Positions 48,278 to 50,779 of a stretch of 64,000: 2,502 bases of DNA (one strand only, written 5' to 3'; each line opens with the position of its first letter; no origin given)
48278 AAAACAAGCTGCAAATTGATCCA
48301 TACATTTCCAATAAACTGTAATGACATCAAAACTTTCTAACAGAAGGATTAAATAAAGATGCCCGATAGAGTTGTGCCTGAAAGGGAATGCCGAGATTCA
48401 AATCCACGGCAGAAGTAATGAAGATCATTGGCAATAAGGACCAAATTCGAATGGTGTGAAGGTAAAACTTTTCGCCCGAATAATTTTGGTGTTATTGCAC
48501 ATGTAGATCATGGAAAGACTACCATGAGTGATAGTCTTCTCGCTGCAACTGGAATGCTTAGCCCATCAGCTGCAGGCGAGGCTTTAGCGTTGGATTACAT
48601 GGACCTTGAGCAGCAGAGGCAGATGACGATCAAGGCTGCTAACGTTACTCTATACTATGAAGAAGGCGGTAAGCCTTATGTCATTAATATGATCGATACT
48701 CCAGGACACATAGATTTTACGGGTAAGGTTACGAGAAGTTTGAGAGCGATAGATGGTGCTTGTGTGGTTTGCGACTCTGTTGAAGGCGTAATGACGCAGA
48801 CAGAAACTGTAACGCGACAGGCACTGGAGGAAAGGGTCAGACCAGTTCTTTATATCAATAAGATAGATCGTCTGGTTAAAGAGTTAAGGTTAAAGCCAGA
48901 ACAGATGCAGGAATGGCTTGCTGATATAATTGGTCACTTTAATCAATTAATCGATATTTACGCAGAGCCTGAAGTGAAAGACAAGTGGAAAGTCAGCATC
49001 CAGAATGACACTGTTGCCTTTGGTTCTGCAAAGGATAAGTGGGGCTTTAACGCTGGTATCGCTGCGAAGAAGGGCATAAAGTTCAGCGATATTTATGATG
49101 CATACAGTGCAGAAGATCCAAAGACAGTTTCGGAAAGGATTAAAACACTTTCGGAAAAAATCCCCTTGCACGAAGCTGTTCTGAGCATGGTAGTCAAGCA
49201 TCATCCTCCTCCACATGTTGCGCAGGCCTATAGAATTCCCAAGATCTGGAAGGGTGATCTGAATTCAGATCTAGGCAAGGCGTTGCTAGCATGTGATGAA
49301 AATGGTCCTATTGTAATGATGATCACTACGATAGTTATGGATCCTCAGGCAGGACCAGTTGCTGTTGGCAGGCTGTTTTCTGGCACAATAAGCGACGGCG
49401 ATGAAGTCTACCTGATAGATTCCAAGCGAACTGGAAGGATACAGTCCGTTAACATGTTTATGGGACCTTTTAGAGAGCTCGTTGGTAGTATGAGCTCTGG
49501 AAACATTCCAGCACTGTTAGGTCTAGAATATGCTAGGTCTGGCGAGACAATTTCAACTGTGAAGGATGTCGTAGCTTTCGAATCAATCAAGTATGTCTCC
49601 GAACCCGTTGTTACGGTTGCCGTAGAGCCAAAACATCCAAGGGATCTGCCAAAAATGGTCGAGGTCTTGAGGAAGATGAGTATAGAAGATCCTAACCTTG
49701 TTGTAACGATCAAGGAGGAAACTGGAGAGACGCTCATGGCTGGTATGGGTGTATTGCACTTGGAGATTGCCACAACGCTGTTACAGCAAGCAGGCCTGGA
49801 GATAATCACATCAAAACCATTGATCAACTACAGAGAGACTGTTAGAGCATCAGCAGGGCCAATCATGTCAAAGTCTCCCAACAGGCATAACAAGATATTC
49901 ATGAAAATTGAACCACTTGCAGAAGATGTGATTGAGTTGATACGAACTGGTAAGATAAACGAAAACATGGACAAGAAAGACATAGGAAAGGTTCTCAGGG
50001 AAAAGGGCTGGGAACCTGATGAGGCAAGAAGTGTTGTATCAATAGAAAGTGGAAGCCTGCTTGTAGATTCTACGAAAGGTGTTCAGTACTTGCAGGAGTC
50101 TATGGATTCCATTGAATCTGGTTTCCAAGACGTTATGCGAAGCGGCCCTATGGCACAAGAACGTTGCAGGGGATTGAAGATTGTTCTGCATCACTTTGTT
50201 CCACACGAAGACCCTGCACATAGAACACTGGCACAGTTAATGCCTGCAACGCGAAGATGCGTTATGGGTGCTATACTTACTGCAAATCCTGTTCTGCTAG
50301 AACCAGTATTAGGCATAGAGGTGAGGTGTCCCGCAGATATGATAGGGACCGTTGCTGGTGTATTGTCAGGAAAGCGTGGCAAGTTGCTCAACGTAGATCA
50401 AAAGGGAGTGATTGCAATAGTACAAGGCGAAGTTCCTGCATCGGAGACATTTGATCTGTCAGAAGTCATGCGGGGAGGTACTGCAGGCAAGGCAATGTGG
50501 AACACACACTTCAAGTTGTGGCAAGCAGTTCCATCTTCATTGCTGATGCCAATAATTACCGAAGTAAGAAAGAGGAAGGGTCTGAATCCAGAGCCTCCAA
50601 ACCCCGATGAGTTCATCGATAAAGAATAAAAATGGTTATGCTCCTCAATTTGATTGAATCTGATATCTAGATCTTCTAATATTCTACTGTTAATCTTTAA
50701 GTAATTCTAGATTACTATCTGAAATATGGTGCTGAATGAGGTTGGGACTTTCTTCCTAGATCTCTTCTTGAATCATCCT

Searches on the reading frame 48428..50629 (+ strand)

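Call 97: search_protein_families(library=pfam, proteins=[window:48428-50629:+], max_evalue=0.001)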
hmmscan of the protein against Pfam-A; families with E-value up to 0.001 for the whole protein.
window:48428-50629:+ (733 aa): 6 families
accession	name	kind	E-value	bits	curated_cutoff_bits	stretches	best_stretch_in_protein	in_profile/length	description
PF00009.33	GTP_EFTU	-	3.6e-49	167.3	26.5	1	19-257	5-184/188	Elongation factor Tu GTP binding domain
PF03764.24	EFG_IV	-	5.3e-21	75.1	24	1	514-620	11-121/121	Elongation factor G, domain IV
PF14492.12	EFG_III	-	1.1e-19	70.7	27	1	390-461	1-73/75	Elongation Factor G, domain III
PF00679.30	EFG_C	-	2.9e-19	69.3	27.9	1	622-705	1-85/89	Elongation factor G C-terminus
PF03144.31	GTP_EFTU_D2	-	5.6e-13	49.6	30.3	1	309-375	1-72/73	Elongation factor Tu domain 2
PF22042.2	EF-G_D2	-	3.1e-09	37.2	27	1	297-377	4-83/84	Elongation factor G domain 2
